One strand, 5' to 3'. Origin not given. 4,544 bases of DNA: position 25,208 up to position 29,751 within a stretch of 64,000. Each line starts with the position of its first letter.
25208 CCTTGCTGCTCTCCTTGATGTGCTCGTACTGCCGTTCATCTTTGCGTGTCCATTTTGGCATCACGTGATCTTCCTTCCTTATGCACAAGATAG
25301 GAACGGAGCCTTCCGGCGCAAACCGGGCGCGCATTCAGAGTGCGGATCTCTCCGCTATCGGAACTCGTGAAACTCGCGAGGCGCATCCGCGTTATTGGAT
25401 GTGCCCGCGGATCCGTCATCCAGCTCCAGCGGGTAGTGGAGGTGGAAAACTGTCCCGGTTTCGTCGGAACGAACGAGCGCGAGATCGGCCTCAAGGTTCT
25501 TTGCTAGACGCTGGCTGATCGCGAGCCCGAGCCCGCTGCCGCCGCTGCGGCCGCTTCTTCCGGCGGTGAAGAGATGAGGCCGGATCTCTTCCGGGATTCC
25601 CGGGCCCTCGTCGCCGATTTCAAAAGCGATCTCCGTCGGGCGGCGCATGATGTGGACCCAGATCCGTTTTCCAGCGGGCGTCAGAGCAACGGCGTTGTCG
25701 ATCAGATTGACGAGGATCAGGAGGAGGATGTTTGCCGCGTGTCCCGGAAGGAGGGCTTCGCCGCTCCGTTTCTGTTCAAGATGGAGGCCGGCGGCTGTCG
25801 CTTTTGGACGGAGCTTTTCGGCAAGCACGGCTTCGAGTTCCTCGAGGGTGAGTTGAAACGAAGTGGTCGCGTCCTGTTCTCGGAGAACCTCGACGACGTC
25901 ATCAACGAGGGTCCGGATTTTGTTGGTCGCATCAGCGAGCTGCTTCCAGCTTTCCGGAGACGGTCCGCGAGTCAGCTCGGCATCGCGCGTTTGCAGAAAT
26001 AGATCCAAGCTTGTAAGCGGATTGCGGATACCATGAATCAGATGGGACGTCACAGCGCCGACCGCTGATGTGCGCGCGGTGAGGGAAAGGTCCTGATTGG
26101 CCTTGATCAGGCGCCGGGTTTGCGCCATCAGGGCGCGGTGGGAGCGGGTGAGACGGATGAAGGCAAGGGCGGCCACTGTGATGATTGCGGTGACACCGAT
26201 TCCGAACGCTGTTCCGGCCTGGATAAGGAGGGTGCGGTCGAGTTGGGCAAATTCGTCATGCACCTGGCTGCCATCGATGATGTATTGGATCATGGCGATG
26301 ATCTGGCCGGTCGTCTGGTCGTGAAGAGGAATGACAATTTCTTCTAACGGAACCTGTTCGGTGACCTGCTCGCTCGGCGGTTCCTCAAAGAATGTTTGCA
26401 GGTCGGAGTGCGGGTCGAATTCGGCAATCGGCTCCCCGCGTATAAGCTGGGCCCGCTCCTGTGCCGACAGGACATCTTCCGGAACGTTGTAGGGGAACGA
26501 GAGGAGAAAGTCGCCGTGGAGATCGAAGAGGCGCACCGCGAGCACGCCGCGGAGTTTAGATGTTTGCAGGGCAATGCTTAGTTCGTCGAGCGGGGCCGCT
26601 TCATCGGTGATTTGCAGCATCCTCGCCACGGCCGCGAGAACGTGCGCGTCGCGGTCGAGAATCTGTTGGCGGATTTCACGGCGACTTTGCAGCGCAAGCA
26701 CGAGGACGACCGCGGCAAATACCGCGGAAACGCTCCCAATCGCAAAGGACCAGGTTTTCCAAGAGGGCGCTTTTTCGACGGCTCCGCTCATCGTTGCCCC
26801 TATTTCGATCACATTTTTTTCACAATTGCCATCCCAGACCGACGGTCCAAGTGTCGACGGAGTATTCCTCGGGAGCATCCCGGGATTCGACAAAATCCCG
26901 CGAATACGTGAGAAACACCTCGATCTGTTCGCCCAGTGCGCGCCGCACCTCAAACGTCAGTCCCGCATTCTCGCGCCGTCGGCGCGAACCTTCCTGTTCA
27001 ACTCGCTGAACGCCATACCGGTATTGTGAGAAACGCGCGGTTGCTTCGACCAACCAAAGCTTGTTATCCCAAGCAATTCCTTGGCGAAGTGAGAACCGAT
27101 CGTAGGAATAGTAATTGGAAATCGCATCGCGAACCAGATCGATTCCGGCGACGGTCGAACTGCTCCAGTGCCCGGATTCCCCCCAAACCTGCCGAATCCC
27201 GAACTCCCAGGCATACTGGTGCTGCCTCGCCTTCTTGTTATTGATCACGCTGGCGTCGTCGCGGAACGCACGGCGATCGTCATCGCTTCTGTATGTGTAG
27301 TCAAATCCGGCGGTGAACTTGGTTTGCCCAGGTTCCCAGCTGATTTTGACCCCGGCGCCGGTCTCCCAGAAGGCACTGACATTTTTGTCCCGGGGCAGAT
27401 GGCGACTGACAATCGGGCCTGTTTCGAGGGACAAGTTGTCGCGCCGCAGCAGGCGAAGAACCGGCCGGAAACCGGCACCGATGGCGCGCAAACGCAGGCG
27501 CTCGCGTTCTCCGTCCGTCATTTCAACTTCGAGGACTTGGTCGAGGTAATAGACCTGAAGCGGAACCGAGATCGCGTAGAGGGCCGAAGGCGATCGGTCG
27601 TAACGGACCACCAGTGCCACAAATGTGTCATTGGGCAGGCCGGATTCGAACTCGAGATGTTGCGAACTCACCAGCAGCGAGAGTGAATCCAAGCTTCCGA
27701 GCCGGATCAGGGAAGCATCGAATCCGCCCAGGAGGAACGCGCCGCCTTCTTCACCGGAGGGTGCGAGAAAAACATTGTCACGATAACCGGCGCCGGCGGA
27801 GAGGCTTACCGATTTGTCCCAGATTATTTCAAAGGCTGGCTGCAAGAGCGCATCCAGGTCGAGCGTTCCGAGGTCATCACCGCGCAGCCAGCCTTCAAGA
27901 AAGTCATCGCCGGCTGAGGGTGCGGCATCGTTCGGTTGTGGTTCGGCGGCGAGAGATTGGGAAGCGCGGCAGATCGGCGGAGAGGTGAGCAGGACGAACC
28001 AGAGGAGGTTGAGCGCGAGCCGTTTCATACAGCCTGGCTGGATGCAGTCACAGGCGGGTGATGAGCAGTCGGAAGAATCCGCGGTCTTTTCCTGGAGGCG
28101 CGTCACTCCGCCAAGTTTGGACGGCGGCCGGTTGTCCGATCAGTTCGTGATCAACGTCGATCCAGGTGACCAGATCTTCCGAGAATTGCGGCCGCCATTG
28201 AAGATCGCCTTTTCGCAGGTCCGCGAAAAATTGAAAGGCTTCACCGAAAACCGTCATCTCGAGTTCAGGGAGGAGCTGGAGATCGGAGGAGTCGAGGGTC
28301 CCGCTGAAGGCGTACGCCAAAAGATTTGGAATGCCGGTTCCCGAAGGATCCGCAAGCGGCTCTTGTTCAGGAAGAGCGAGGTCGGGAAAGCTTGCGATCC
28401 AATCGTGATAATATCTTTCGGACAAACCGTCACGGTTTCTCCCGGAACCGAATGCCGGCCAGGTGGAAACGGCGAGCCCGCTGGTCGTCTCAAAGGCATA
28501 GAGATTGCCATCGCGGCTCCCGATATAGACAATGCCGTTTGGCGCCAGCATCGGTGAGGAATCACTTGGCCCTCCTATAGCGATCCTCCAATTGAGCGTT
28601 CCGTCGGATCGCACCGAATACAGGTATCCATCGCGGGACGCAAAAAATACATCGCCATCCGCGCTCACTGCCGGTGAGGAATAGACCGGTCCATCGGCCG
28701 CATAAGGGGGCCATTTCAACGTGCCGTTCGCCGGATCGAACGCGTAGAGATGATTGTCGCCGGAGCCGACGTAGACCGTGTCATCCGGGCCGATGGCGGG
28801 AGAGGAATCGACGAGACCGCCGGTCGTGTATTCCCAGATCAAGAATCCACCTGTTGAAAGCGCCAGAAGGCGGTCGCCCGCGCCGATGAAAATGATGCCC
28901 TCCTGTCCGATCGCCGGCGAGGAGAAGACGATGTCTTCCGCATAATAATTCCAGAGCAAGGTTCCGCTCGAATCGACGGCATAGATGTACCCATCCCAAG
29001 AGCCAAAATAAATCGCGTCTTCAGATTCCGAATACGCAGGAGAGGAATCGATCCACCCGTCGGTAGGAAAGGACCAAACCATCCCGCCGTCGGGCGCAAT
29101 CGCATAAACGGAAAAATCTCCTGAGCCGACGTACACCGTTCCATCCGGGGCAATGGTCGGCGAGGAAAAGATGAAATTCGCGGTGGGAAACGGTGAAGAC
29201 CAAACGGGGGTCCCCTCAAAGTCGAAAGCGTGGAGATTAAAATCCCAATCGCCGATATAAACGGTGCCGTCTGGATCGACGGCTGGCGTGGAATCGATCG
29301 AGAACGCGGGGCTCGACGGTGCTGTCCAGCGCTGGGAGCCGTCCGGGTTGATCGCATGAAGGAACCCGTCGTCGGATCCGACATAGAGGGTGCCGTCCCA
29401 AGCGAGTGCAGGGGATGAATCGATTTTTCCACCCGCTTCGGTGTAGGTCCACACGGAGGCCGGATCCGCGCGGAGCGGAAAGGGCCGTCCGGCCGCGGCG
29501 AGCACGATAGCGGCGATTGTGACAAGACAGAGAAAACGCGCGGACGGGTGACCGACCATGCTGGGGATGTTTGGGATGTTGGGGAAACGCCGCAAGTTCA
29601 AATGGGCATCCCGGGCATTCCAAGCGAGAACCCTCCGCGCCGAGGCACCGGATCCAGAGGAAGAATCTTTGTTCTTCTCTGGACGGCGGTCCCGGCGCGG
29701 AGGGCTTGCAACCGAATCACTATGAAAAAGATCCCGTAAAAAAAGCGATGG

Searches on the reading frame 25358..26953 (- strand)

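Call 19: search_protein_families(library=pfam, proteins=[window:25358-26953:-], max_evalue=0.001)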
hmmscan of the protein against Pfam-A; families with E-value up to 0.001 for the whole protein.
window:25358-26953:- (532 aa): 3 families
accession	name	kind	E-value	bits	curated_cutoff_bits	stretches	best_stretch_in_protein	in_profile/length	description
PF02518.31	HATPase_c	-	1.7e-19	70.7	26.4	1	410-510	6-110/111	Histidine kinase-, DNA gyrase B-, and HSP90-like ATPase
PF00512.31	HisKA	-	9.3e-05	22.8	26.9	1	301-355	5-59/66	His Kinase A (phospho-acceptor) domain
PF13581.12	HATPase_c_2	-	0.00081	19.8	27.4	0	413-489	35-114/127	Histidine kinase-like ATPase domain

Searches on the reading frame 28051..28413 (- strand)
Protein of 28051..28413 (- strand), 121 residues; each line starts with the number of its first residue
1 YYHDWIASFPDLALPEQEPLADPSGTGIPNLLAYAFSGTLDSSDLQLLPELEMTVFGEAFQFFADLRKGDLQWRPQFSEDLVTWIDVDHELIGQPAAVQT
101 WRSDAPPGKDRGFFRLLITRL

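Call 42: find_homologous_proteins(query=A5, max_evalue=0.001)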
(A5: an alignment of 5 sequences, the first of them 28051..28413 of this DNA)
Query A5 (5 sequences) (121 aa, profile of the alignment): 9 proteins with E <= 0.001 among 1788 candidates.
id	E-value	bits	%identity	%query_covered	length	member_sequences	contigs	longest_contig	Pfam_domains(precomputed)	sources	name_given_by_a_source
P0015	7.4e-9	54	29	84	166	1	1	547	-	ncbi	-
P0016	1.0e-6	47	30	52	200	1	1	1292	-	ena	-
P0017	2.1e-6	46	37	60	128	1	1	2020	-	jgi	-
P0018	9.1e-6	44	29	79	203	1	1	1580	PF18884.6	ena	-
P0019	2.1e-5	43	24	50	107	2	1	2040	PF18884.6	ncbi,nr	ncbi:MAG: hypothetical protein GX804_07275, partial [Lentisphaerae bacterium]|nr:hypothetical protei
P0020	3.0e-5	42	30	39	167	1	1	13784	-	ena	-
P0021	5.2e-5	42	28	79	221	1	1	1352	-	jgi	jgi:hypothetical protein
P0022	1.0e-4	41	26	97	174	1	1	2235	-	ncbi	-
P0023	7.8e-4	38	26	98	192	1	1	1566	-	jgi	jgi:hypothetical protein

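Call 58: search_solved_structures(query=A5, max_evalue=10)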
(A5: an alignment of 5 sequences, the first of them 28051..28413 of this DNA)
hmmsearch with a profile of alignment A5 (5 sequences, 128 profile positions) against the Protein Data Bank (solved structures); distinct sequences matched with E-value up to 10: 7.
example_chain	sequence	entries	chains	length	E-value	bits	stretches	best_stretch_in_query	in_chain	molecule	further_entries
2jnx_A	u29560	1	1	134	0.41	14.4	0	9-38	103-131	Calcium binding protein 2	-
1y6w_A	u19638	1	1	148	0.45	14.3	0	12-37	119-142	Calmodulin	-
5i0i_E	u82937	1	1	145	0.84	13.4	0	12-37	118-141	Calmodulin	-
2k0j_A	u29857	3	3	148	0.97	13.2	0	12-37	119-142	calmodulin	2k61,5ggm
6hcs_A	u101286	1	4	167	0.98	13.2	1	12-49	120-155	Calmodulin-1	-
2y3n_B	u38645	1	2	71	1.2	12.9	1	6-32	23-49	CELLULOSOMAL FAMILY-48 PROCESSIVE GLYCOSIDE HYDROLASE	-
2n6a_A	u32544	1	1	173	1.2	12.9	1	12-38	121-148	human calmodulin/connexin-36 peptide hybrid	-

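Call 80: search_protein_families(library=ncbifam, alignment_id=A5, max_evalue=1)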
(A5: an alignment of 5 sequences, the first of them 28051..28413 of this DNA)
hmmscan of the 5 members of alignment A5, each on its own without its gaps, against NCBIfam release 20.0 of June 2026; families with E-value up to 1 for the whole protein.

A. member 1, window:28051-28413:- (121 aa): 0 families

B. families by the number of members that match (of 5 scanned): 2 families
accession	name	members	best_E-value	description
NF042425.1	Amuc_1099_fam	1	9.8e-05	Amuc_1099 family pilus-like system protein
NF041599.1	reg_PtrA_PA2808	1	0.27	co-regulatory protein PtrA N-terminal domain-containing protein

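Call 81: search_protein_families(library=pfam, alignment_id=A5, max_evalue=1)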
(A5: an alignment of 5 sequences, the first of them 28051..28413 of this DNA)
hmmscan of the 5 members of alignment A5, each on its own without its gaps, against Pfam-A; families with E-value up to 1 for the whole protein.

A. member 1, window:28051-28413:- (121 aa): 0 families

B. families by the number of members that match (of 5 scanned): 2 families
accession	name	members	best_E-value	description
PF18884.5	TSP3_bac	1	0.0015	Bacterial TSP3 repeat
PF13163.11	DUF3999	1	0.039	Protein of unknown function (DUF3999)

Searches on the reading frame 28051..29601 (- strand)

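Call 19: search_protein_families(library=pfam, proteins=[window:28051-29601:-], max_evalue=0.001)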
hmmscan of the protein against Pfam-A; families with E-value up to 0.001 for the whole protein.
window:28051-29601:- (517 aa): 5 families
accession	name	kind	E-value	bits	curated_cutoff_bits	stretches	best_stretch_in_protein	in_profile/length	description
PF13570.13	Beta-prop_ACSF4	-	1.3e-48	166.6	133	2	49-231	83-263/329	Beta-alanine-activating enzyme, beta-propeller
PF13360.13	PQQ_2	-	3e-35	122.4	27.6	3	203-375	2-189/233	Outer membrane protein assembly factor BamB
PF25292.1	Beta-prop_CGLA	-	2.8e-09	37.3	26.8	0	191-225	41-75/316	Lambda-carrageenase beta-propeller domain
PF20067.5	SSL_N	-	5e-05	23.5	18.9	0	67-81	29-43/46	Strictosidine synthase-like, N-terminal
PF01011.28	PQQ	-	0.00014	21.1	26.7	0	272-297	56-81/595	Glucose/ethanol/alcohol dehydrogenase, beta-propeller domain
